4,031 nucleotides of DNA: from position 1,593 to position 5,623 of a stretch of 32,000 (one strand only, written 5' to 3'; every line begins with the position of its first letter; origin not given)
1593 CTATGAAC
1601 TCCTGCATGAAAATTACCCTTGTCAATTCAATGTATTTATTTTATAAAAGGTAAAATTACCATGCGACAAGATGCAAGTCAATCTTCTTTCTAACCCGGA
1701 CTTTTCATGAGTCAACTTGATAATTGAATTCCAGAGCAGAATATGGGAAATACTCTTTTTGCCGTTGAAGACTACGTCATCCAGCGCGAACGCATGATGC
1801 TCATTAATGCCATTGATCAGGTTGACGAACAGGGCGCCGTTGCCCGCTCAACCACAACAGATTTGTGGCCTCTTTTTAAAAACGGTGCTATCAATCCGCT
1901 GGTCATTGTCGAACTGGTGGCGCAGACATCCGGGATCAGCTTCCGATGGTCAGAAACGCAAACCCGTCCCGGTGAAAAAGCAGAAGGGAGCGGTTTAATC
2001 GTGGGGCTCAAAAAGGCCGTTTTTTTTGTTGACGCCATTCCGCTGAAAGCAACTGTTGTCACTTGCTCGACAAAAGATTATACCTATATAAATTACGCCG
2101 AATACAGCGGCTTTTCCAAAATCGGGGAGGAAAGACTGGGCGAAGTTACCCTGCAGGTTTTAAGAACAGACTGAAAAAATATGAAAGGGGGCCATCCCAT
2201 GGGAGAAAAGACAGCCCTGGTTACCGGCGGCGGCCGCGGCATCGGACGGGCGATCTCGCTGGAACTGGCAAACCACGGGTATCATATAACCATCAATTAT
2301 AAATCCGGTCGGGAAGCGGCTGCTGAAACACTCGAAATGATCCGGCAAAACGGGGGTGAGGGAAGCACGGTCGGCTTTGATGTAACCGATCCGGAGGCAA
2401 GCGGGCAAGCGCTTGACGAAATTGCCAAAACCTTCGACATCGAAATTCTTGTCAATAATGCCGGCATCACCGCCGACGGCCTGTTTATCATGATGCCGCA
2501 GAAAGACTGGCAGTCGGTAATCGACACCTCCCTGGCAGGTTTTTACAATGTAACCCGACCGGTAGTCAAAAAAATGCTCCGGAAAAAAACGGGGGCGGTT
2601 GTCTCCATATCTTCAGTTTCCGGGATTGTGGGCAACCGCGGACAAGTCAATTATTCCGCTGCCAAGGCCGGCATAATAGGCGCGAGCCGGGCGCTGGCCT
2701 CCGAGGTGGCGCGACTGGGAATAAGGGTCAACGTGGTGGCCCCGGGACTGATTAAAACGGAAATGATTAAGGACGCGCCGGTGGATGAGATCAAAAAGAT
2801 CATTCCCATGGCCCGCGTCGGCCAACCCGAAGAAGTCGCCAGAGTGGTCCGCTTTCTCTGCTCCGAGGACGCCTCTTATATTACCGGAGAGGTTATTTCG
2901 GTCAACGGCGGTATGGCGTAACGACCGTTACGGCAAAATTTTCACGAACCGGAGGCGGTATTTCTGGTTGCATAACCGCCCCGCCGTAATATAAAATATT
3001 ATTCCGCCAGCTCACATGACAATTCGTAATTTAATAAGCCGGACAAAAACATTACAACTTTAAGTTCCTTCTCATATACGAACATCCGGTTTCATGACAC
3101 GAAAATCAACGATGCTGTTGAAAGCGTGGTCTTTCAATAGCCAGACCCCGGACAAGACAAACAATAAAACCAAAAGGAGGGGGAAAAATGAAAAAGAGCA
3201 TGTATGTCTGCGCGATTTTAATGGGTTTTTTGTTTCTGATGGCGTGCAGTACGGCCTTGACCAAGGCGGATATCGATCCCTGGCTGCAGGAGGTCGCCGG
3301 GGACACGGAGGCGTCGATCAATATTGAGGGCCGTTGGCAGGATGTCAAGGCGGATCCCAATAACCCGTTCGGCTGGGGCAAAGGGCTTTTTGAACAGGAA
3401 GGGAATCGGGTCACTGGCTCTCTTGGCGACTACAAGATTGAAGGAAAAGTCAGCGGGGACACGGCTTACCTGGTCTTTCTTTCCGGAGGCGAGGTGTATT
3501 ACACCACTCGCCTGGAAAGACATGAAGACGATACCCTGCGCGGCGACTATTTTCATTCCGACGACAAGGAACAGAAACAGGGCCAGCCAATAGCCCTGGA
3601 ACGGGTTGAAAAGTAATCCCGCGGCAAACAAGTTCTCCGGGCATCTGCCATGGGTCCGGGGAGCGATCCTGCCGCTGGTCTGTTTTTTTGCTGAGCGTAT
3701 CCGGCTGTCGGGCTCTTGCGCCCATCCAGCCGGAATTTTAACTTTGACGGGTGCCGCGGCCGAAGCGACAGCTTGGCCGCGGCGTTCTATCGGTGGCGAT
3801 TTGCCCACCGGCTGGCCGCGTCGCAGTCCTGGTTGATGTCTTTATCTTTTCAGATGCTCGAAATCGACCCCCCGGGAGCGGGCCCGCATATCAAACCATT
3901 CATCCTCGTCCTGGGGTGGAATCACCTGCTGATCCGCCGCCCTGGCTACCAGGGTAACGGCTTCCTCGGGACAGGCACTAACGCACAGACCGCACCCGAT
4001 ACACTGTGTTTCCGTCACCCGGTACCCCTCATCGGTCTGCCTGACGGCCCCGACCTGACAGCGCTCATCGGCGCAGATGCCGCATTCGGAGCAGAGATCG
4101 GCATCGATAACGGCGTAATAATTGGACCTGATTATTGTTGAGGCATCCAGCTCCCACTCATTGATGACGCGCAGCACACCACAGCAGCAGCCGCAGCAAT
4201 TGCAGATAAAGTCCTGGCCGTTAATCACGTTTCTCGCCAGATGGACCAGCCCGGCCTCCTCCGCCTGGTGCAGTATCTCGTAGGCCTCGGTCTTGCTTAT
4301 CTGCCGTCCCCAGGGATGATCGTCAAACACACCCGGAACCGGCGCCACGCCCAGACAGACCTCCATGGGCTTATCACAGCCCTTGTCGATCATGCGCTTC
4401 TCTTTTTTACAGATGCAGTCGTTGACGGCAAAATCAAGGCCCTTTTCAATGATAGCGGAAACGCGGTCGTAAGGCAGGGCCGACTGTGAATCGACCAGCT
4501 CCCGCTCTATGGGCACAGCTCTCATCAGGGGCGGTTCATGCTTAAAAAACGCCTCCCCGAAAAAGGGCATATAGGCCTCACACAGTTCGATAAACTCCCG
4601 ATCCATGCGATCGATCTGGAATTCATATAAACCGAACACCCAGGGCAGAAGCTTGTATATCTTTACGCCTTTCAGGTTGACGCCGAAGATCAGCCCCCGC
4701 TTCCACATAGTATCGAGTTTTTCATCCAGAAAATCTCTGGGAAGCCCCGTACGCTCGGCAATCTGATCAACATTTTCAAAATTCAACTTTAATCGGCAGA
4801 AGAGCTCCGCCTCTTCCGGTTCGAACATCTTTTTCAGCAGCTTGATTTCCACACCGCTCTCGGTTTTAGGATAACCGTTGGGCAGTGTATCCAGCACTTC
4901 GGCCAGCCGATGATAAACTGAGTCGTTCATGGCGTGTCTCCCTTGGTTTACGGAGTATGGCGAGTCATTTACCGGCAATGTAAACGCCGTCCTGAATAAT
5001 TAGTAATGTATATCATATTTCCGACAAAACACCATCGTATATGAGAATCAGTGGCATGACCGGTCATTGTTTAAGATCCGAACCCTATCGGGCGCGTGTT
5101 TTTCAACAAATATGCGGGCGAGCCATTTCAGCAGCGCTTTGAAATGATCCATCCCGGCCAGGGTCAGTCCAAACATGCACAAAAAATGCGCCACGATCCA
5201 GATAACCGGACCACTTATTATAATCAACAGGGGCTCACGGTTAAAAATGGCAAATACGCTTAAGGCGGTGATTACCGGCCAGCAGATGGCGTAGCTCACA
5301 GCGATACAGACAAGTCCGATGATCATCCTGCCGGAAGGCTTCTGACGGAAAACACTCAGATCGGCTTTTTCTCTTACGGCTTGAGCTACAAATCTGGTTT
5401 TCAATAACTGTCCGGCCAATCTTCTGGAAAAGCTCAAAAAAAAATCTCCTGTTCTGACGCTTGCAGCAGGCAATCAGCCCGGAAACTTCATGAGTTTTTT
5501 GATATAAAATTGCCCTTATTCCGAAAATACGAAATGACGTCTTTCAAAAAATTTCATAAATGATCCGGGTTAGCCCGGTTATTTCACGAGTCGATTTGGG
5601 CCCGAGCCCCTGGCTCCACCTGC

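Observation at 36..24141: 24-kb aryl-polyene/flexirubin-like type II lipid-pigment cluster in an apparently anaerobic host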

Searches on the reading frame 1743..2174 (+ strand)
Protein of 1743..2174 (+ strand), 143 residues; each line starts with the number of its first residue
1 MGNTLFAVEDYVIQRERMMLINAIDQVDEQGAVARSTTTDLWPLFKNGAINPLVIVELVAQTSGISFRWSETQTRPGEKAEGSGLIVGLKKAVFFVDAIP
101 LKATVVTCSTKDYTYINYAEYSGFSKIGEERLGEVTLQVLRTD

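Call 4: search_protein_families(library=pfam, proteins=[window:1743-2174:+], max_evalue=0.01)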
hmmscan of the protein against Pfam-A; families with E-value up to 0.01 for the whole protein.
window:1743-2174:+ (143 aa): 0 families

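Call 7: search_protein_families(library=ncbifam, proteins=[window:1743-2174:+], max_evalue=0.01)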
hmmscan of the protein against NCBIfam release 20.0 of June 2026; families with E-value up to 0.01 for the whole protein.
window:1743-2174:+ (143 aa): 0 families

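Call 27: search_solved_structures(query=window:1743-2174:+, max_evalue=1, show_alignments=2)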
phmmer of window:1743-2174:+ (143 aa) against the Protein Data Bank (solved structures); distinct sequences matched with E-value up to 1: 0.

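Call 40: search_protein_families(library=pfam, proteins=[window:1743-2174:+], max_evalue=1)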
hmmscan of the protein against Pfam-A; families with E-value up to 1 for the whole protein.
window:1743-2174:+ (143 aa): 0 families

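Call 43: search_solved_structures(query=A1, max_evalue=1, show_alignments=2)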
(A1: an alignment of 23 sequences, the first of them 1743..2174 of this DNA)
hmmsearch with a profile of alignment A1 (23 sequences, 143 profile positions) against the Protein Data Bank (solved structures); distinct sequences matched with E-value up to 1: 18.
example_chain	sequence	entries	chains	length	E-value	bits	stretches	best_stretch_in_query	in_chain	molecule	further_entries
6qsr_B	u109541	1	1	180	9.6e-08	34.9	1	6-126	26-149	Beta-hydroxyacyl-(Acyl-carrier-protein) dehydratase FabA/FabZ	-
4h4g_A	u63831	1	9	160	1.4e-06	31.1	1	7-131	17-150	(3R)-hydroxymyristoyl-[acyl-carrier-protein] dehydratase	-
4zw0_A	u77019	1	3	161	7.8e-06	28.7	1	6-137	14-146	3-hydroxyacyl-[acyl-carrier-protein] dehydratase FabZ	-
5bux_A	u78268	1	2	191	2.1e-05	27.3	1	7-140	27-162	3-hydroxyacyl-[acyl-carrier-protein] dehydratase FabZ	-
5buw_A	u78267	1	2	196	2.3e-05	27.2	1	7-140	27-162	3-hydroxyacyl-[acyl-carrier-protein] dehydratase FabZ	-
3d6x_A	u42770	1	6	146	2.9e-05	26.9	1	6-139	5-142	(3R)-hydroxymyristoyl-[acyl-carrier-protein] dehydratase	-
6n3p_A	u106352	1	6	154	7e-05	25.6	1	7-140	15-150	3-hydroxyacyl-[acyl-carrier-protein] dehydratase FabZ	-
1u1z_A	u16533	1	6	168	0.00034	23.4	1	6-66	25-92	(3R)-hydroxymyristoyl-[acyl carrier protein] dehydratase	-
4i83_A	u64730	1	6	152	0.00035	23.4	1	6-133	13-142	3-hydroxyacyl-[acyl-carrier-protein] dehydratase FabZ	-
1z6b_A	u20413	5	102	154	0.0011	21.8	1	7-67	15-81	fatty acid synthesis protein | Beta-hydroxyacyl-ACP dehydratase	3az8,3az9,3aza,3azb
1zhg_A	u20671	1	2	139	0.002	20.9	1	8-67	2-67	beta hydroxyacyl-acyl carrier protein dehydratase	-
8ayc_A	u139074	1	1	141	0.0032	20.2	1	7-136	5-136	Beta-hydroxyacyl-(Acyl-carrier-protein) dehydratase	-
3b7j_A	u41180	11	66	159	0.0064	19.3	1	8-139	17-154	(3R)-hydroxymyristoyl-acyl carrier protein dehydratase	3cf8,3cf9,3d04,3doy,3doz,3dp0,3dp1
2gll_A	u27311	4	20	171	0.008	19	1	8-139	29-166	(3R)-hydroxymyristoyl-acyl carrier protein dehydratase | 3-hydroxyacyl-[acyl-carrier-protein] dehydratase FabZ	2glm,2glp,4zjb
6ihc_A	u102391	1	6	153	0.0097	18.7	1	8-136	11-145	3-hydroxyacyl-[acyl-carrier-protein] dehydratase FabZ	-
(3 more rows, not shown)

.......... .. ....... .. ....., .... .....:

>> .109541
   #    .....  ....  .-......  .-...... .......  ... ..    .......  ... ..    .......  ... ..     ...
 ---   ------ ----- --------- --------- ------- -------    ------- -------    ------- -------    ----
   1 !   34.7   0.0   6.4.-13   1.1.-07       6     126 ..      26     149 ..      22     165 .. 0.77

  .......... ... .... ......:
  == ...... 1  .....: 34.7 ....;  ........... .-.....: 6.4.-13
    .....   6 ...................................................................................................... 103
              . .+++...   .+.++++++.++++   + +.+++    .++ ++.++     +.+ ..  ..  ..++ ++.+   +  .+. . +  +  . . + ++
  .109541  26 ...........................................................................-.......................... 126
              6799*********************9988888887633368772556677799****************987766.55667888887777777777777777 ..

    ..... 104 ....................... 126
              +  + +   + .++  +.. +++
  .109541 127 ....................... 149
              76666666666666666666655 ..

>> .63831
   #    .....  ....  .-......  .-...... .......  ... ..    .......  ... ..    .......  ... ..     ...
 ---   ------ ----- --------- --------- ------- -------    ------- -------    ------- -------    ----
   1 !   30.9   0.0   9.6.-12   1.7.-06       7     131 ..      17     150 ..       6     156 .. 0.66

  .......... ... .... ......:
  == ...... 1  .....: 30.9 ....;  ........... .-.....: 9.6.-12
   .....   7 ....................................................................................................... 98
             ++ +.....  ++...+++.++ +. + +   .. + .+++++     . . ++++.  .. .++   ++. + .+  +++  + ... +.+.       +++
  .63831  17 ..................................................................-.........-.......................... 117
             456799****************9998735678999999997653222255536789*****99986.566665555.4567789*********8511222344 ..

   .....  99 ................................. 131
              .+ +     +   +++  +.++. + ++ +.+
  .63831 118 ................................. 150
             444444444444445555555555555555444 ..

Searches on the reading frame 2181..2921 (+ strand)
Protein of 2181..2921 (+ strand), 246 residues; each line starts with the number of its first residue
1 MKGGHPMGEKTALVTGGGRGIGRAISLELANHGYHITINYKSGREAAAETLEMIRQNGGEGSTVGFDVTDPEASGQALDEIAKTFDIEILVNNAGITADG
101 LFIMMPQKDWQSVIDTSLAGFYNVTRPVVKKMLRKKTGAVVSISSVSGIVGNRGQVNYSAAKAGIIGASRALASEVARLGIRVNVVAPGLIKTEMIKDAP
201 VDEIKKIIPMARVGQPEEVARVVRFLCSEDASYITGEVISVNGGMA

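Call 4: search_protein_families(library=pfam, proteins=[window:2181-2921:+], max_evalue=0.01)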
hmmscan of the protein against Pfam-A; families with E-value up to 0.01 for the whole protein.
window:2181-2921:+ (246 aa): 5 families
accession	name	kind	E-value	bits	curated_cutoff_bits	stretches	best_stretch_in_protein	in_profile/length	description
PF13561.12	adh_short_C2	-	1.5e-56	192.1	27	1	19-245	6-235/236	Enoyl-(Acyl carrier protein) reductase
PF00106.31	adh_short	-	1.3e-51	175.3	26.6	1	10-199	1-190/195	short chain dehydrogenase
PF08659.16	KR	-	2.7e-21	76.7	22.6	1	11-190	2-177/180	KR domain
PF01370.27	Epimerase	-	0.00049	20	20.9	1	12-112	1-90/240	NAD dependent epimerase/dehydratase family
PF23441.1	SDR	-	0.002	18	27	1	137-244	139-254/258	SDR-like rossmann domain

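Call 7: search_protein_families(library=ncbifam, proteins=[window:2181-2921:+], max_evalue=0.01)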
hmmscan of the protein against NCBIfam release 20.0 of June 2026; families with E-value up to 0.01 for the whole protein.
window:2181-2921:+ (246 aa): 236 families (the best 25 are shown)
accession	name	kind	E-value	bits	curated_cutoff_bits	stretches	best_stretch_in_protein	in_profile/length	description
NF053542.1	FlxB_rubin_SDR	equivalog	4.7e-95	317.9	340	1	10-245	1-239/239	flexirubin biosynthesis SDR family reductase FlxB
NF004200.0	PRK05653.1-5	equivalog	9.5e-92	306.9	273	1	10-246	3-242/242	3-oxoacyl-ACP reductase FabG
TIGR01830.1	3oxo_ACP_reduc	equivalog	4.5e-84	281.9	297.75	1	12-246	1-239/239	3-oxoacyl-[acyl-carrier-protein] reductase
NF004197.0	PRK05653.1-1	equivalog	1.3e-77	260.8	332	1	7-246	5-247/249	3-oxoacyl-ACP reductase FabG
TIGR01831.1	fabG_rel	equivalog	1.4e-77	260.3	338.85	1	13-245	2-238/239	3-ketoacyl-ACP reductase FabG2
NF009466.0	PRK12826.1-2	subfamily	4.7e-76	255.5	222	1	9-245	3-244/248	3-oxoacyl-ACP reductase FabG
NF009464.0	PRK12824.1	subfamily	1e-74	251.3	269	1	9-245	2-242/245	3-oxoacyl-ACP reductase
TIGR01829.1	AcAcCoA_reduct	subfamily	6.5e-74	248.6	302.1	1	10-245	1-240/242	acetoacetyl-CoA reductase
NF004199.0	PRK05653.1-4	equivalog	1.3e-70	237.8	301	1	9-245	5-245/247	3-oxoacyl-ACP reductase FabG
NF004198.0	PRK05653.1-3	equivalog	3.3e-68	229.8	296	1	9-245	7-246/248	3-oxoacyl-ACP reductase FabG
NF047420.2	EF_P_mod_YmfI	equivalog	3e-62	210.4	238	1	11-245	1-235/236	elongation factor P 5-aminopentanone reductase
NF009546.0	PRK12935.1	equivalog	3e-60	203.8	418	1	9-245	6-245/247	acetoacetyl-CoA reductase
NF040605.2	mycolic_FabG1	exception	1.9e-58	198.1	420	1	10-245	2-229/233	3-oxoacyl-ACP reductase FabG1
NF005559.1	PRK07231.1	subfamily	5.4e-56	189.9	215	1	9-245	4-247/249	glucose 1-dehydrogenase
NF006110.0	PRK08261.1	equivalog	4.5e-55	187.3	410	1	5-243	210-448/454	3-oxoacyl-ACP reductase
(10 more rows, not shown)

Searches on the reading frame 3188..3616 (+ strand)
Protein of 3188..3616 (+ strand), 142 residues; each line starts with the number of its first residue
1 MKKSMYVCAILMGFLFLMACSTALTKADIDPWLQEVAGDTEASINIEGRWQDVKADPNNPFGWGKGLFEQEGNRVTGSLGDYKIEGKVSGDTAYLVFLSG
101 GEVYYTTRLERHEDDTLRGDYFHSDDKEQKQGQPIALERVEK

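Call 4: search_protein_families(library=pfam, proteins=[window:3188-3616:+], max_evalue=0.01)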
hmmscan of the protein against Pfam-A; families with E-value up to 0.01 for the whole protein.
window:3188-3616:+ (142 aa): 0 families

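Call 7: search_protein_families(library=ncbifam, proteins=[window:3188-3616:+], max_evalue=0.01)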
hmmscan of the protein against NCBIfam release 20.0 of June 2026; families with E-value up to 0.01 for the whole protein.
window:3188-3616:+ (142 aa): 0 families

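Call 40: search_protein_families(library=pfam, proteins=[window:3188-3616:+], max_evalue=1)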
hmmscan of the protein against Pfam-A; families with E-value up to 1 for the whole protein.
window:3188-3616:+ (142 aa): 0 families

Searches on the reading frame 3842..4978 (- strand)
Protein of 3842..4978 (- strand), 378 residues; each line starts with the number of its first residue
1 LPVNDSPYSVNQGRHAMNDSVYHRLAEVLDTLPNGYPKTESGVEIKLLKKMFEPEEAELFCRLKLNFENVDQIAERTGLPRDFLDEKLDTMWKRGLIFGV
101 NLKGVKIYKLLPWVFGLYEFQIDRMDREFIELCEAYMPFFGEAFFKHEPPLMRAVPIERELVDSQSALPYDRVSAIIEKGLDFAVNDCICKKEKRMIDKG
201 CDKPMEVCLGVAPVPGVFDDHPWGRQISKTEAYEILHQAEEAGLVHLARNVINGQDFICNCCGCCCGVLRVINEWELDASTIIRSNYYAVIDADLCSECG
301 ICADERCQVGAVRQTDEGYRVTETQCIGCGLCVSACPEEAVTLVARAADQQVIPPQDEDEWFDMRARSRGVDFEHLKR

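Call 4: search_protein_families(library=pfam, proteins=[window:3842-4978:-], max_evalue=0.01)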
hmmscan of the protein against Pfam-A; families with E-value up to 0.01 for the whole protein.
window:3842-4978:- (378 aa): 11 families
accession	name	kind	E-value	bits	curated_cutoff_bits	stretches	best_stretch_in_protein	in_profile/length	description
PF12838.12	Fer4_7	-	2e-07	31.8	27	2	325-348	1-24/52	4Fe-4S dicluster domain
PF14697.11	Fer4_21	-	4.4e-07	30.4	35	1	289-342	1-58/59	4Fe-4S dicluster domain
PF00037.32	Fer4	-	7.1e-07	29.2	21.1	1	321-341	3-23/24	4Fe-4S binding domain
PF13237.11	Fer4_10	-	1.6e-06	28.4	25.5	1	290-337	3-53/53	4Fe-4S dicluster domain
PF12837.12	Fer4_6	-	3.5e-06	27.1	25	1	321-340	4-23/24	4Fe-4S binding domain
PF13187.11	Fer4_9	-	1.9e-05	25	27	1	296-340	2-51/52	4Fe-4S dicluster domain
PF12797.12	Fer4_2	-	0.00028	21.1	24.5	1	325-338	9-22/22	4Fe-4S binding domain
PF13484.11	Fer4_16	-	0.0015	19.7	30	1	325-347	1-24/66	4Fe-4S double cluster binding domain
PF12800.12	Fer4_4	-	0.0025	18.5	24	1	326-338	4-16/17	4Fe-4S binding domain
PF01978.25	TrmB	-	0.0044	17.3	25.6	0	64-112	19-66/68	Sugar-specific transcriptional regulator TrmB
PF12798.12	Fer4_3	-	0.0082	17.4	27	1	326-340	1-15/15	4Fe-4S binding domain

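Call 7: search_protein_families(library=ncbifam, proteins=[window:3842-4978:-], max_evalue=0.01)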
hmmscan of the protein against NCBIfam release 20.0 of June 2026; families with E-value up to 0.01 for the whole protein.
window:3842-4978:- (378 aa): 50 families (the best 25 are shown)
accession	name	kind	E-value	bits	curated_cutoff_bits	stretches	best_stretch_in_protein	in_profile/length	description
NF058577.1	FdxA_fam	equivalog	3.1e-08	33.7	65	1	293-340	6-52/52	4Fe-4S ferredoxin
NF040770.1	hetero_SS_HdrA2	exception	4.9e-08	31.5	1100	1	283-352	566-633/777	CoB-CoM heterodisulfide reductase HdrA2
NF043069.1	T4HPD_activ_SAM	equivalog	6.1e-07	29.1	425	1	291-351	48-107/299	trans-4-hydroxy-L-proline dehydratase activase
TIGR02700.1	flavo_MJ0208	hypoth_equivalog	1.5e-06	27.7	251.35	1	281-342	135-195/234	dihydromethanopterin reductase (acceptor)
TIGR03287.1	methan_mark_16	hypoth_equivalog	2.4e-06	26.3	363.95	1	288-342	296-348/391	methanogenesis marker 16 metalloprotein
TIGR03294.1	FrhG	equivalog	4.4e-06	26.6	245.5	1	288-339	168-218/228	coenzyme F420 hydrogenase subunit gamma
NF005415.0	PRK06991.1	equivalog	4.6e-06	26.5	281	1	286-350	77-141/284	electron transport complex subunit RsxB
TIGR04041.1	activase_YjjW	hypoth_equivalog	1.5e-05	24.5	250.2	1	294-354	41-100/276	YjjW family glycine radical enzyme activase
NF041778.1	hetero_SS_HdrA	equivalog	1.8e-05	22.8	1400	1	278-344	571-636/771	ferredoxin:CoB-CoM heterodisulfide reductase subunit HdrA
TIGR04105.1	FeFe_hydrog_B1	subfamily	2.2e-05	23.3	450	1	305-346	123-164/462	monomeric [FeFe] hydrogenase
NF041891.1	hdrA_Methbact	equivalog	2.5e-05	22.7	1300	1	286-348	564-625/762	ferredoxin:CoB-CoM heterodisulfide reductase subunit HdrA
TIGR02936.1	fdxN_nitrog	equivalog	2.9e-05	24.1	80.55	1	321-361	18-58/91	ferredoxin III, nif-specific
TIGR01944.1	rnfB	subfamily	6.2e-05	22.6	68.7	1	283-351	102-170/190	RnfABCDGE type electron transport complex subunit B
NF045790.1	OxalOxreddelta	equivalog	6.7e-05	22.2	230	1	289-344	255-309/316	oxalate oxidoreductase subunit delta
TIGR03224.1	benzo_boxA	equivalog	0.0001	21.4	459.2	1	290-341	6-56/411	benzoyl-CoA 2,3-epoxidase subunit BoxA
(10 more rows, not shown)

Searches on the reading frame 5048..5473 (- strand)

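Call 4: search_protein_families(library=pfam, proteins=[window:5048-5473:-], max_evalue=0.01)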
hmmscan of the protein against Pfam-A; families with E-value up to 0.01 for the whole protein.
window:5048-5473:- (141 aa): 0 families

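Call 7: search_protein_families(library=ncbifam, proteins=[window:5048-5473:-], max_evalue=0.01)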
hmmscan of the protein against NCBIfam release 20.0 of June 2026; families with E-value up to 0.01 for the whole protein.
window:5048-5473:- (141 aa): 0 families

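Call 40: search_protein_families(library=pfam, proteins=[window:5048-5473:-], max_evalue=1)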
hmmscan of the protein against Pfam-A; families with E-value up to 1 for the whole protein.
window:5048-5473:- (141 aa): 1 family
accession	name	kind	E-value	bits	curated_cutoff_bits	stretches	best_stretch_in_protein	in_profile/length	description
PF12698.13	ABC2_membrane_3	-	0.13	11.8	31.6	1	47-122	237-306/347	ABC-2 family transporter protein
